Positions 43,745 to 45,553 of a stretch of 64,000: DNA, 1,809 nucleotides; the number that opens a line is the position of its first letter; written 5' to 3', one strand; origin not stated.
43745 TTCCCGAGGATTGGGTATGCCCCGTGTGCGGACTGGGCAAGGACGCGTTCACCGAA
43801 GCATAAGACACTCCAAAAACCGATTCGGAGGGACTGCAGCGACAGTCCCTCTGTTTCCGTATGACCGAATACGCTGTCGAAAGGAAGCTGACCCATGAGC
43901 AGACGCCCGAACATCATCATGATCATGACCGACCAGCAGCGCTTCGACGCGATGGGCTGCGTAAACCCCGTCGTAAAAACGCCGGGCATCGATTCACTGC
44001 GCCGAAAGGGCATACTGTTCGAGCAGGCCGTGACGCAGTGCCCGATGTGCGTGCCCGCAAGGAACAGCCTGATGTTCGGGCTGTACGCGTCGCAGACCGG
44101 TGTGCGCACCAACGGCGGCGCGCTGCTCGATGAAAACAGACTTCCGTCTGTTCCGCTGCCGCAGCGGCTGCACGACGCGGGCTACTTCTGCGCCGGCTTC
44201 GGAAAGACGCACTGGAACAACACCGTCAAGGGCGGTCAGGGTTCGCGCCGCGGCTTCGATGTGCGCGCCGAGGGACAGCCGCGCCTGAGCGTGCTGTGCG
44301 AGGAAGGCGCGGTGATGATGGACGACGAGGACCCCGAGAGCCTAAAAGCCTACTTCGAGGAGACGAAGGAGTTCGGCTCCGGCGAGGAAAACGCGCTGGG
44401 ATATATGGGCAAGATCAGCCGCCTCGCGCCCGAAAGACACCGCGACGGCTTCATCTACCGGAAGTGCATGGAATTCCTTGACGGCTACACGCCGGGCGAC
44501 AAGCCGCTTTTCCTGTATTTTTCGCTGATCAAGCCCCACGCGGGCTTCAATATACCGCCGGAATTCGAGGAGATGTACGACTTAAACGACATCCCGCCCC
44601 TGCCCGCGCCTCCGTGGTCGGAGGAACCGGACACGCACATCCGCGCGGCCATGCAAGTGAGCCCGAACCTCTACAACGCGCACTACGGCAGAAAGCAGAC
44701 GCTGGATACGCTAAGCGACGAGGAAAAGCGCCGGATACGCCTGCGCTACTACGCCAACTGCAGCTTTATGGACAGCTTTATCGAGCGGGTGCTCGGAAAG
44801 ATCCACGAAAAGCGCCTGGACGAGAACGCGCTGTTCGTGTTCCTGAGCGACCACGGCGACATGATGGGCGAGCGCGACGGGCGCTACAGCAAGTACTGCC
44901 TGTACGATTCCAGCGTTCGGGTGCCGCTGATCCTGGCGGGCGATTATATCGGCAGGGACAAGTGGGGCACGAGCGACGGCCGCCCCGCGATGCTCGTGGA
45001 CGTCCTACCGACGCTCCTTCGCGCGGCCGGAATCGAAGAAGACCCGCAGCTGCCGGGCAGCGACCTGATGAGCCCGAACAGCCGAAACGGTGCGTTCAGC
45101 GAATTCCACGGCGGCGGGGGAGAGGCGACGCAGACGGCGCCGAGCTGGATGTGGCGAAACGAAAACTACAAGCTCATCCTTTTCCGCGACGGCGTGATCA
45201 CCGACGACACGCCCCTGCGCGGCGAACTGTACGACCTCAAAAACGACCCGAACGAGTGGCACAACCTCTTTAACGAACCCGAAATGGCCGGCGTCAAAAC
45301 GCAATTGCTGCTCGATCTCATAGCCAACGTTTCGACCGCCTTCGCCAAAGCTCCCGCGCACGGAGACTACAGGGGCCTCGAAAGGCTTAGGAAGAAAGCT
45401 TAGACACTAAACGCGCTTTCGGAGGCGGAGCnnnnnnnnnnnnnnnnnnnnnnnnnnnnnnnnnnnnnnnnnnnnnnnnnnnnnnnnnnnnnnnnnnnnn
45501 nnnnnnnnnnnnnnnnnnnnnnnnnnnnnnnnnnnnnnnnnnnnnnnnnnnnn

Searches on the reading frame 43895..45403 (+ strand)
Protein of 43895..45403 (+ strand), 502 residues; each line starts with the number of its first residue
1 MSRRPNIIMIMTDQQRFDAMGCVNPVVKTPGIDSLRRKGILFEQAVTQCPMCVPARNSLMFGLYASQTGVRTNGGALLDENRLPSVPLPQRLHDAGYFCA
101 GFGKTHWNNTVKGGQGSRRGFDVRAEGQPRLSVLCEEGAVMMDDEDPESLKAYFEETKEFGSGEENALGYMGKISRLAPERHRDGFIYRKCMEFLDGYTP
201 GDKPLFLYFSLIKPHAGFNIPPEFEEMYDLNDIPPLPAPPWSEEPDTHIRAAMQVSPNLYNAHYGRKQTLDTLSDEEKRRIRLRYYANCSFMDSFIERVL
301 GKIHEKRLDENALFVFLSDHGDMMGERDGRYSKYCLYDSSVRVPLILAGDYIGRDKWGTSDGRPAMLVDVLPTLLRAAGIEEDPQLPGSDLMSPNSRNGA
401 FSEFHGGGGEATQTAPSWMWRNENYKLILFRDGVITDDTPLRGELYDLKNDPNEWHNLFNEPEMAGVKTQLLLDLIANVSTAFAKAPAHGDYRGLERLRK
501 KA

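Call 32: find_encoding_contigs(protein=window:43895-45403:+, flank=10000, max_places=1)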
Protein window:43895-45403:+ (502 aa): 11 contigs read that carry it; 1 place shown.
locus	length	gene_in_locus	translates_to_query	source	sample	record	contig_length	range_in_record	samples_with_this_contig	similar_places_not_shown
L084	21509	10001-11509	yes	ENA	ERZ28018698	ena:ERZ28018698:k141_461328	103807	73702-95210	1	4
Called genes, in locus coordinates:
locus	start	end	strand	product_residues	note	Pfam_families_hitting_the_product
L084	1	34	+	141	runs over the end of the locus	PF05025:RbsD_FucU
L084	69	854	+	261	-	-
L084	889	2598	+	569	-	PF00749:tRNA-synt_1c, PF03950:tRNA-synt_1c_C, PF20974:tRNA-synt_1c_C2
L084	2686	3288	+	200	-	PF00300:His_Phos_1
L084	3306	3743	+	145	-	PF00583:Acetyltransf_1, PF13673:Acetyltransf_10 (weak), PF13508:Acetyltransf_7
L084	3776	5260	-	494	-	PF09992:NAGPA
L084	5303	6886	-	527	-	PF03629:SASA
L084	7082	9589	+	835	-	-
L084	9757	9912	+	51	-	PF00301:Rubredoxin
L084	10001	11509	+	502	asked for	PF00884:Sulfatase, PF16347:SGSH_C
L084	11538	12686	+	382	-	PF04909:Amidohydro_2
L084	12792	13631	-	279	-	PF00528:BPD_transp_1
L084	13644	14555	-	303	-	PF00528:BPD_transp_1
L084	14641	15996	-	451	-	PF01547:SBP_bac_1, PF13416:SBP_bac_8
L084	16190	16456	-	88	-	PF13711:DUF4160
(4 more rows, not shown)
